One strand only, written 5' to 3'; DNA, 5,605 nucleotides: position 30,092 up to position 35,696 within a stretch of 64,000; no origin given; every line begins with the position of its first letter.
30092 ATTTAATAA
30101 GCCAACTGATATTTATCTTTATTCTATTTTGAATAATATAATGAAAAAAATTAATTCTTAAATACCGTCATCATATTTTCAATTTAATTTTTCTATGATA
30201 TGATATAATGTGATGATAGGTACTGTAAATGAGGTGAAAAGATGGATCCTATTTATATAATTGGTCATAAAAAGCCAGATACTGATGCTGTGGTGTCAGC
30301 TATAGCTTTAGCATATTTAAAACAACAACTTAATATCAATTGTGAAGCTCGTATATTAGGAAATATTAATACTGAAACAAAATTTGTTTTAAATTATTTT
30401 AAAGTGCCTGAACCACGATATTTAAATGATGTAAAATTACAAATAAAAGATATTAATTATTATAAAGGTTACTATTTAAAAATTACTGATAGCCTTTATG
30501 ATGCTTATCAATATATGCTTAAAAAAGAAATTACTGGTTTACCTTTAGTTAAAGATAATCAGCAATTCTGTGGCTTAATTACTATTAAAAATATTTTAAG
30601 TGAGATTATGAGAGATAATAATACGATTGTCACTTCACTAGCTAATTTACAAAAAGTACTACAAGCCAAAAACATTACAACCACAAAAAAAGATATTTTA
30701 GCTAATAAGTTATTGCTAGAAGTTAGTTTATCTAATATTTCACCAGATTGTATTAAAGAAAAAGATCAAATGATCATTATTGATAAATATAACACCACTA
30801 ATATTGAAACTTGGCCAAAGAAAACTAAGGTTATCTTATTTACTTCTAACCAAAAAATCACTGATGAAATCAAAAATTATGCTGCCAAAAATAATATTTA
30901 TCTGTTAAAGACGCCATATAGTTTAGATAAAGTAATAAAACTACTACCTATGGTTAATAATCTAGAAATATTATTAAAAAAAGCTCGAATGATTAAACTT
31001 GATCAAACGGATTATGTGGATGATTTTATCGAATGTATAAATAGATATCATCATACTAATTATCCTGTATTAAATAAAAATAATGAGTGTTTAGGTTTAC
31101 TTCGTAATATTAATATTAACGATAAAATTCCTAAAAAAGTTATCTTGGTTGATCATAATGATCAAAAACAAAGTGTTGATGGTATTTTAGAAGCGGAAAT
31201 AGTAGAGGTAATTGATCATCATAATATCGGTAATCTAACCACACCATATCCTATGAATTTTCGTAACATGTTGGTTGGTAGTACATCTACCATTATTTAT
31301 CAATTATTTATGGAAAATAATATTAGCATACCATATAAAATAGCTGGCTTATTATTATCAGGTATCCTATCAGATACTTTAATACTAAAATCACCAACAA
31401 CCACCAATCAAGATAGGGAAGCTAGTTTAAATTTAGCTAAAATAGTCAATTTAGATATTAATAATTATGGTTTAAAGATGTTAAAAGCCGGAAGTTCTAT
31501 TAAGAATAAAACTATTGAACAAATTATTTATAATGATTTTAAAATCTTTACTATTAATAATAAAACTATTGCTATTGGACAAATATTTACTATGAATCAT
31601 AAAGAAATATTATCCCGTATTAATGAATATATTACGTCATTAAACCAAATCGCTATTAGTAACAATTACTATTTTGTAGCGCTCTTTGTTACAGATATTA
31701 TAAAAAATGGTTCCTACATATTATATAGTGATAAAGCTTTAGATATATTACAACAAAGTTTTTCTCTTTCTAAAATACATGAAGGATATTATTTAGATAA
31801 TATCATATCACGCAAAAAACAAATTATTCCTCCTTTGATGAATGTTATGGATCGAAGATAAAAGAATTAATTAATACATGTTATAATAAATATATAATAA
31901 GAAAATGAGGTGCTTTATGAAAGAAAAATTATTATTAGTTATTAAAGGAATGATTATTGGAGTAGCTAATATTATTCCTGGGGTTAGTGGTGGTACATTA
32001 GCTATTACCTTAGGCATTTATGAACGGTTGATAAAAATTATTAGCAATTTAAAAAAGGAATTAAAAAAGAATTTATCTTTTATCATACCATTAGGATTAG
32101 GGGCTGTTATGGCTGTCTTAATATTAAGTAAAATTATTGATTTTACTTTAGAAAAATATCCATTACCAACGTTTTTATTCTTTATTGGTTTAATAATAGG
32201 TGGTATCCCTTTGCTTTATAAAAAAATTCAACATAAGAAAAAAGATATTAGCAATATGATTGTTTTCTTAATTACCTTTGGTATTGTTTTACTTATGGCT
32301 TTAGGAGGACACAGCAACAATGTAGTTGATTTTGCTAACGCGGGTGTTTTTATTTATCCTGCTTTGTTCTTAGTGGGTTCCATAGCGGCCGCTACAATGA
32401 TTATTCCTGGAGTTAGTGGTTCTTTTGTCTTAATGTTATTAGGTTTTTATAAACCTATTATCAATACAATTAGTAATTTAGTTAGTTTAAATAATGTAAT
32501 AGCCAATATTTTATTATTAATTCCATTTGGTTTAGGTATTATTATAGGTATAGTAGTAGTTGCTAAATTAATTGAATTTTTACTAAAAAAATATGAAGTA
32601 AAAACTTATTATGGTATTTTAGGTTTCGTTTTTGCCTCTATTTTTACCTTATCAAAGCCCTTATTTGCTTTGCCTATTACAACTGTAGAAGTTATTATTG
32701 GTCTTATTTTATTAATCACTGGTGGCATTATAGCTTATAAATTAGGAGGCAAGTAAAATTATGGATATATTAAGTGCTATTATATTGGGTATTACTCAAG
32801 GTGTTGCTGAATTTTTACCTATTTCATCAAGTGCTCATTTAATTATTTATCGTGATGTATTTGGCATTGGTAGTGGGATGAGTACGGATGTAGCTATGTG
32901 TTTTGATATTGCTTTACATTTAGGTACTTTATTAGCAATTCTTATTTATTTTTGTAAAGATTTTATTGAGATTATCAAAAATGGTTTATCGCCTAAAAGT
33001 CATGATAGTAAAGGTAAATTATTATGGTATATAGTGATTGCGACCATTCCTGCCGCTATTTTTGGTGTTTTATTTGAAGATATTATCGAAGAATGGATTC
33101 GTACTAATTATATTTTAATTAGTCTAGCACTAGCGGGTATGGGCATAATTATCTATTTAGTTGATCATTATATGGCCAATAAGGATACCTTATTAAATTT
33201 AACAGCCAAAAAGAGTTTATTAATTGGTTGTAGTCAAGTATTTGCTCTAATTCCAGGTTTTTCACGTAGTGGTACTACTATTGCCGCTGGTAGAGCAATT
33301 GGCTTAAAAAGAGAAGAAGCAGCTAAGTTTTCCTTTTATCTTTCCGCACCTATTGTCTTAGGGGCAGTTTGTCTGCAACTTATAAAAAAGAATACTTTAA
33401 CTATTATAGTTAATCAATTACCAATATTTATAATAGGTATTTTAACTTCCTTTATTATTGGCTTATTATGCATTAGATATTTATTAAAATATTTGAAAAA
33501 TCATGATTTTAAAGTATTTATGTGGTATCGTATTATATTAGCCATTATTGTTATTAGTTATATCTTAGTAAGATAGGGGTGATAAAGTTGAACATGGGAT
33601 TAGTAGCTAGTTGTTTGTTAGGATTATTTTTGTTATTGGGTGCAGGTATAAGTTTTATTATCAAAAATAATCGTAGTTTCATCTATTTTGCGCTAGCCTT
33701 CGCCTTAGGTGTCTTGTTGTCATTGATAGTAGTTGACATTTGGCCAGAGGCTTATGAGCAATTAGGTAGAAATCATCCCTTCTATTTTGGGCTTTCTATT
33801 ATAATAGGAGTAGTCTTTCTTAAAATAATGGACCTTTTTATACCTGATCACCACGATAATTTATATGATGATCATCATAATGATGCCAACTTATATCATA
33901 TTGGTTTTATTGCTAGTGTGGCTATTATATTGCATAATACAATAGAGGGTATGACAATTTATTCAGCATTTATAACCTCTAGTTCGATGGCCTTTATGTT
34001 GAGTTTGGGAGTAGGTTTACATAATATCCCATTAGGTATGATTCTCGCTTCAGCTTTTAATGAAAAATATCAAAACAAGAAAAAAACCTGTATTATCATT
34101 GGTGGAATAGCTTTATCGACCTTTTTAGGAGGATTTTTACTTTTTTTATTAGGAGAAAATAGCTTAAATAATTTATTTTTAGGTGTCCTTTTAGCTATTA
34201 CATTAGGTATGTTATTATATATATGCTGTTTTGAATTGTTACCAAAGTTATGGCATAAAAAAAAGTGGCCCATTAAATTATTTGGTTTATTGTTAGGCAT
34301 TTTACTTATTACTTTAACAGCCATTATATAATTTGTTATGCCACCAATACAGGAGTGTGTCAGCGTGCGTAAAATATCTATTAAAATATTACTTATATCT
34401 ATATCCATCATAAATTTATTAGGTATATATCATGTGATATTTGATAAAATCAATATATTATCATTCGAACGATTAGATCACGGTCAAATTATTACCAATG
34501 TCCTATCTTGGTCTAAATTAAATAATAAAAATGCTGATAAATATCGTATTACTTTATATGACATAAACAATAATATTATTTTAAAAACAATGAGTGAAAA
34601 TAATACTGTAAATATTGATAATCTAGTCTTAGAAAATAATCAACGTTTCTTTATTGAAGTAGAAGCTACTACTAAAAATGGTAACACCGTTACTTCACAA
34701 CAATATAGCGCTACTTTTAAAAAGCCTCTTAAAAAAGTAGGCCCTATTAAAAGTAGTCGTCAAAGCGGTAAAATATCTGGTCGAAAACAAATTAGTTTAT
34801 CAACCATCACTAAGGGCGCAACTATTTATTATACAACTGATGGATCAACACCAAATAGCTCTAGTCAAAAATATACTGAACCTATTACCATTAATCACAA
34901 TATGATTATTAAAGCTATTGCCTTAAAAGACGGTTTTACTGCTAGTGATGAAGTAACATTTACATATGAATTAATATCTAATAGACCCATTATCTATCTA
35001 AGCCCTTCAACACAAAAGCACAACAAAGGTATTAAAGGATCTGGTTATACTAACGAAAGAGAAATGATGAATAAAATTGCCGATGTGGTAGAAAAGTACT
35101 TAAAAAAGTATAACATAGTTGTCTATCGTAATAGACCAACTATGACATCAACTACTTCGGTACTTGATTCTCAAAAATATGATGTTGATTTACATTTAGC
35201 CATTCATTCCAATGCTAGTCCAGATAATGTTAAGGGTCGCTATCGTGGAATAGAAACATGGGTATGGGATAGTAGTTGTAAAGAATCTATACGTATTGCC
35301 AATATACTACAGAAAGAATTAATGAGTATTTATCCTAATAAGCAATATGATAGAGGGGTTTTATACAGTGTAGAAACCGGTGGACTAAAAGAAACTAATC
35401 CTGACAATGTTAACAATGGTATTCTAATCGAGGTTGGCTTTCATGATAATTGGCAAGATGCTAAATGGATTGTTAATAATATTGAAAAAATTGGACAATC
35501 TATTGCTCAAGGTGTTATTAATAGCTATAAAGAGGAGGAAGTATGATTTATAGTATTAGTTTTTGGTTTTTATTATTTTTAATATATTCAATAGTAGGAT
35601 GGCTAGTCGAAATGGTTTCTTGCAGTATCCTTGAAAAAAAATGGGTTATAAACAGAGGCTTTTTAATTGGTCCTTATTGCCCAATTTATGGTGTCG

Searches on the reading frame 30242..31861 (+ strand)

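Call 52: search_protein_families(library=pfam, proteins=[window:30242-31861:+], max_evalue=0.0001)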
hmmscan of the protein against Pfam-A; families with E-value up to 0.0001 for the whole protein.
window:30242-31861:+ (539 aa): 3 families
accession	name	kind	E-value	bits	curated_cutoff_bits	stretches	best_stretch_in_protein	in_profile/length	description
PF02833.19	DHHA2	-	6.1e-29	101.4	27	1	412-534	2-125/126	DHHA2 domain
PF01368.27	DHH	-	3.4e-22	79.5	28.1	1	4-375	2-125/125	DHH family, N-terminal domain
PF00571.33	CBS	-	8.4e-11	42.5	24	1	78-123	11-56/57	CBS domain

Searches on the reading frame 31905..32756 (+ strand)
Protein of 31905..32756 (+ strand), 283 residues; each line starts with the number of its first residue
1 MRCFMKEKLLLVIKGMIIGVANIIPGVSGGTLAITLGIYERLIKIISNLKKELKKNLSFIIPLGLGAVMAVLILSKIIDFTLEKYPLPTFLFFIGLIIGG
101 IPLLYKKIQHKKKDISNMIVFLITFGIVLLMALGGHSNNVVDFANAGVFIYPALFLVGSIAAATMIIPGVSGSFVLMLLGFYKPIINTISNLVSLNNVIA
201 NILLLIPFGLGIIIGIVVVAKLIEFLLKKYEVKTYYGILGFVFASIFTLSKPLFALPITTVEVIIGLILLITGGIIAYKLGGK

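Call 52: search_protein_families(library=pfam, proteins=[window:31905-32756:+], max_evalue=0.0001)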
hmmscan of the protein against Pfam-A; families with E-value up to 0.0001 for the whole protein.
window:31905-32756:+ (283 aa): 1 family
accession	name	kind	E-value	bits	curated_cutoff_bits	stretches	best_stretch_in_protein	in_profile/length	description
PF04018.18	VCA0040-like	-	1.6e-46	159.4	26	1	18-247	1-226/246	Undecaprenyl phosphate translocase-like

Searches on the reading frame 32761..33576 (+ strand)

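Call 52: search_protein_families(library=pfam, proteins=[window:32761-33576:+], max_evalue=0.0001)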
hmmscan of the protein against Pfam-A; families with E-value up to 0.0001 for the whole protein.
window:32761-33576:+ (271 aa): 1 family
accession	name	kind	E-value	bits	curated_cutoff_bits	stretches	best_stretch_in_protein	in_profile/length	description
PF02673.24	BacA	-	6.8e-80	268.9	33.4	1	6-263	1-257/257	Bacitracin resistance protein BacA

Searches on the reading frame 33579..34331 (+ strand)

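Call 52: search_protein_families(library=pfam, proteins=[window:33579-34331:+], max_evalue=0.0001)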
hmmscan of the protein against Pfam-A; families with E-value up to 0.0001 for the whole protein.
window:33579-34331:+ (250 aa): 1 family
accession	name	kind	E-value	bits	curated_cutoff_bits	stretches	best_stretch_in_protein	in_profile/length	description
PF02535.28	Zip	-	9.6e-26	91.2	35.1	2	97-246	166-321/323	ZIP Zinc transporter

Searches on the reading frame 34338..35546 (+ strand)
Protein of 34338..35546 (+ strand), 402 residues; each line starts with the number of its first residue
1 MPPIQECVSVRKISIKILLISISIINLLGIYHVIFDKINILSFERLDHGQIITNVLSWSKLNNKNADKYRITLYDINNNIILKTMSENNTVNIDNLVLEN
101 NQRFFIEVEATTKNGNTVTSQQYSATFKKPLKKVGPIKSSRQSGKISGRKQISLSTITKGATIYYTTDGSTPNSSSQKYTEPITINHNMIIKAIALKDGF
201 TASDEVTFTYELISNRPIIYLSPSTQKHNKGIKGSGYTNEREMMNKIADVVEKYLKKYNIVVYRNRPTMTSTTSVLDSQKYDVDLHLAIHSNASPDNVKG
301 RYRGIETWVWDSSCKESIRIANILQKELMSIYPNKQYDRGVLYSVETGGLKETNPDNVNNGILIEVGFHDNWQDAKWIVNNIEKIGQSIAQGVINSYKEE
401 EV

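Call 52: search_protein_families(library=pfam, proteins=[window:34338-35546:+], max_evalue=0.0001)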
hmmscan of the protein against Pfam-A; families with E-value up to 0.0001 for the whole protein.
window:34338-35546:+ (402 aa): 3 families
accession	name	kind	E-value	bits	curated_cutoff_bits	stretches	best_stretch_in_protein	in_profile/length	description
PF13290.12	CHB_HEX_C_1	-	5.2e-21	74.8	22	1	143-204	3-64/67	Chitobiase/beta-hexosaminidase C-terminal domain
PF01520.23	Amidase_3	-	5.5e-18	66.1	27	1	219-394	1-173/174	N-acetylmuramoyl-L-alanine amidase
PF13287.12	Fn3_assoc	-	4.5e-17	62.3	23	1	152-210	1-59/59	Fn3 associated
